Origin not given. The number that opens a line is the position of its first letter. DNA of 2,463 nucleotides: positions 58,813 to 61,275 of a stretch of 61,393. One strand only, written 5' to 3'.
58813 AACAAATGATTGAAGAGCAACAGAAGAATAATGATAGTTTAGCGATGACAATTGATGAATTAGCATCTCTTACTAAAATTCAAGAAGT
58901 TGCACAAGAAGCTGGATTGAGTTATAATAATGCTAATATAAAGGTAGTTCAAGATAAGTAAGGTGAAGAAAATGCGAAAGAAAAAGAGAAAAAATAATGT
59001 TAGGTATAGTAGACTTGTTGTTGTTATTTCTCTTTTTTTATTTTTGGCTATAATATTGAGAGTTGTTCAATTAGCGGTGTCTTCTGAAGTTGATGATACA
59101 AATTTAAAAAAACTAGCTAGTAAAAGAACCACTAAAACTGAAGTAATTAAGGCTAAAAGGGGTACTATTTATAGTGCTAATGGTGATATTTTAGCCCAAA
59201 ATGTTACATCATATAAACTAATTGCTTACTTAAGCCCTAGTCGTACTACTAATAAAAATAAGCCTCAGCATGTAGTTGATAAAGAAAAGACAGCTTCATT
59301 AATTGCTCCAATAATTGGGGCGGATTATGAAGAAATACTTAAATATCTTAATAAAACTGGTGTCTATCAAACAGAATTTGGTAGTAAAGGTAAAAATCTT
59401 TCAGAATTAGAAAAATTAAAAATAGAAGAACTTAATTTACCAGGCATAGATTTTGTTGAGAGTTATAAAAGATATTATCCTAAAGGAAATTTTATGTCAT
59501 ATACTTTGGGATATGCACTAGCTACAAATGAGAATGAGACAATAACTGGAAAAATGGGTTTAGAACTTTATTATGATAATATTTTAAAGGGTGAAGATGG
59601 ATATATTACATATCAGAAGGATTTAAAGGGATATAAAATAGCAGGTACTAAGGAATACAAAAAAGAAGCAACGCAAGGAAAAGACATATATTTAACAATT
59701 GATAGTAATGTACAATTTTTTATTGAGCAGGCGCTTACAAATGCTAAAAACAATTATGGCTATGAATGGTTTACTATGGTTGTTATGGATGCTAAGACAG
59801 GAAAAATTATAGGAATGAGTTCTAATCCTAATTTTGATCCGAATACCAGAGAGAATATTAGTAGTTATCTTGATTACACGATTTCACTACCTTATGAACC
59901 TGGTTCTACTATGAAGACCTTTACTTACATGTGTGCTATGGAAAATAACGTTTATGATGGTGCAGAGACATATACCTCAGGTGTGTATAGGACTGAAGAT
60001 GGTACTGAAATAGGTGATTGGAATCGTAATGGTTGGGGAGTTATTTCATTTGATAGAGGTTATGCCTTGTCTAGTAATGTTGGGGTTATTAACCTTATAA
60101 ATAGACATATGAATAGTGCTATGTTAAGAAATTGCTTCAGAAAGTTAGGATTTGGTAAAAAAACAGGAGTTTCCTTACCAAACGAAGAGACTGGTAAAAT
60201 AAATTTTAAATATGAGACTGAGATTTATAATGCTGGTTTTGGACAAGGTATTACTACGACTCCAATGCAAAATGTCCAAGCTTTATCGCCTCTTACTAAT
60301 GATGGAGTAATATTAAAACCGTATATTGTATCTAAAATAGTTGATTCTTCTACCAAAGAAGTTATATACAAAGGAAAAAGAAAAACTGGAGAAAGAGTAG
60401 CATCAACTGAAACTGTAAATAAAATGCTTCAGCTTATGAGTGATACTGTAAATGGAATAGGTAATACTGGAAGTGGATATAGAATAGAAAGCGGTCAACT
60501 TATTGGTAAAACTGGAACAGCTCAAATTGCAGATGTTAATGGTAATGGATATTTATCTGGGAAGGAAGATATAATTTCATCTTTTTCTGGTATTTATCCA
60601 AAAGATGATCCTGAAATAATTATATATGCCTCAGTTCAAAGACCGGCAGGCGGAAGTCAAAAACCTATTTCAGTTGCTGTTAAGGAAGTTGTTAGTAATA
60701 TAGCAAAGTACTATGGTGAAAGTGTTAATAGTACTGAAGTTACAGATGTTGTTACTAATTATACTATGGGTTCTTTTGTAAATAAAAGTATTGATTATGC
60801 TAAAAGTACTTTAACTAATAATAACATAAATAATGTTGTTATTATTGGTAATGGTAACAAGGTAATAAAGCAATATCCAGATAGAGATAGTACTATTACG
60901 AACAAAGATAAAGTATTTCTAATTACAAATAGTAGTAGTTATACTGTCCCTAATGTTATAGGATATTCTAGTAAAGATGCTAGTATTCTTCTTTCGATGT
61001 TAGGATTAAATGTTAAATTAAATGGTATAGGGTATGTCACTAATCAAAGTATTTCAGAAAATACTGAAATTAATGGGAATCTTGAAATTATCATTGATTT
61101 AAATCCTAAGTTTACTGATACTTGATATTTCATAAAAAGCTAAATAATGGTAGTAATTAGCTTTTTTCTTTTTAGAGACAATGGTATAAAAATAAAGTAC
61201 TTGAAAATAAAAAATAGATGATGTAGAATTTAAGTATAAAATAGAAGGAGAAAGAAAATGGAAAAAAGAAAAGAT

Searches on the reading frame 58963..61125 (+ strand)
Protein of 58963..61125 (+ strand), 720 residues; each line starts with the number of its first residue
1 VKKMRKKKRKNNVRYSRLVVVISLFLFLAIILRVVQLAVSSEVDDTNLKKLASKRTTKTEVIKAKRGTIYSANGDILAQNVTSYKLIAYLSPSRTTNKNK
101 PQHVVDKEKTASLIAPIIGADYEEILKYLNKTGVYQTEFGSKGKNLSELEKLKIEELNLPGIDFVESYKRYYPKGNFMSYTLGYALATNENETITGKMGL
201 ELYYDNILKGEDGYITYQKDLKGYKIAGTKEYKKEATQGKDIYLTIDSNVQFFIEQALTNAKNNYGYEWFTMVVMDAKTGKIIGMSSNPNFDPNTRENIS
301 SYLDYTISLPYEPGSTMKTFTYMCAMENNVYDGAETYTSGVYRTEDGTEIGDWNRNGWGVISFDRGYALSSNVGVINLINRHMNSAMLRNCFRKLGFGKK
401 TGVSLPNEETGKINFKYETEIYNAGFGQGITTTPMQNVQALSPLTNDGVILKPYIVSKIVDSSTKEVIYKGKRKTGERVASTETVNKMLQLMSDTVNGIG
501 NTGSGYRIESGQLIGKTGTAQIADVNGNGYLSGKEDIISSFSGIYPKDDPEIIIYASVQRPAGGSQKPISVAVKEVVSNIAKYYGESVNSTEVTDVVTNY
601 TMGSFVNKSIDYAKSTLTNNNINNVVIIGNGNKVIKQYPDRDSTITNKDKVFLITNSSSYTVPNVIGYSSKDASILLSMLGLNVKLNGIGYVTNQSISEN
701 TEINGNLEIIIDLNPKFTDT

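Call 7: search_protein_families(library=ncbifam, proteins=[window:58963-61125:+])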
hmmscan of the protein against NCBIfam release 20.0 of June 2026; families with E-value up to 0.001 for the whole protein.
window:58963-61125:+ (720 aa): 13 families
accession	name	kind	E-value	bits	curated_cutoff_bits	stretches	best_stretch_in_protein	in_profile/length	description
NF038271.1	strep_PBP2X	exception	1.1e-111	374.4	1050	1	3-713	10-748/750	penicillin-binding protein PBP2X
TIGR02214.1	spoVD_pbp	equivalog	1.3e-96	324.4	688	1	19-655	7-634/636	stage V sporulation protein D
TIGR03423.1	pbp2_mrdA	equivalog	3.7e-80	270.2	455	1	18-572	5-583/593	penicillin-binding protein 2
NF053573.1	PBP2_PenA_Neis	exception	5.9e-44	150.6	1105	1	5-563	15-540/572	peptidoglycan D,D-transpeptidase PBP2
NF011685.0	PRK15105.1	subfamily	5.7e-33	114.3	737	1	5-565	11-539/588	peptidoglycan glycosyltransferase FtsI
NF008061.0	PRK10795.1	equivalog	3.7e-30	105.1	962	1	16-525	20-554/634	peptidoglycan DD-transpeptidase MrdA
NF051842.1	PBP4_5_Efaec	equivalog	6.2e-24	84.3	700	1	54-526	153-619/668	penicillin-binding protein PBP4(5)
TIGR02074.1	PBP_1a_fam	subfamily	6.3e-24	84.7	508.75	1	232-522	213-485/535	PBP1A family penicillin-binding protein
NF038278.1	strep_PBP2B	exception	1.6e-23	83.1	975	2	195-529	262-625/678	penicillin-binding protein PBP2B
NF000406.1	MECB_PBP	exception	9.7e-15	54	1450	1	190-558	272-639/674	PBP2a family beta-lactam-resistant peptidoglycan transpeptidase MecB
NF051885.1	tranpepglycosPbpC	equivalog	1.1e-10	40.7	900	1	239-521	291-545/632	multimodular transpeptidase-transglycosylase PbpC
NF033378.1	MECD_PBP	exception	7.1e-09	34.5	1450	1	190-529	275-618/678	PBP2a family beta-lactam-resistant peptidoglycan transpeptidase MecD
TIGR02073.1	PBP_1c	equivalog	2e-06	26.7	494.2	1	235-331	236-332/728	penicillin-binding protein 1C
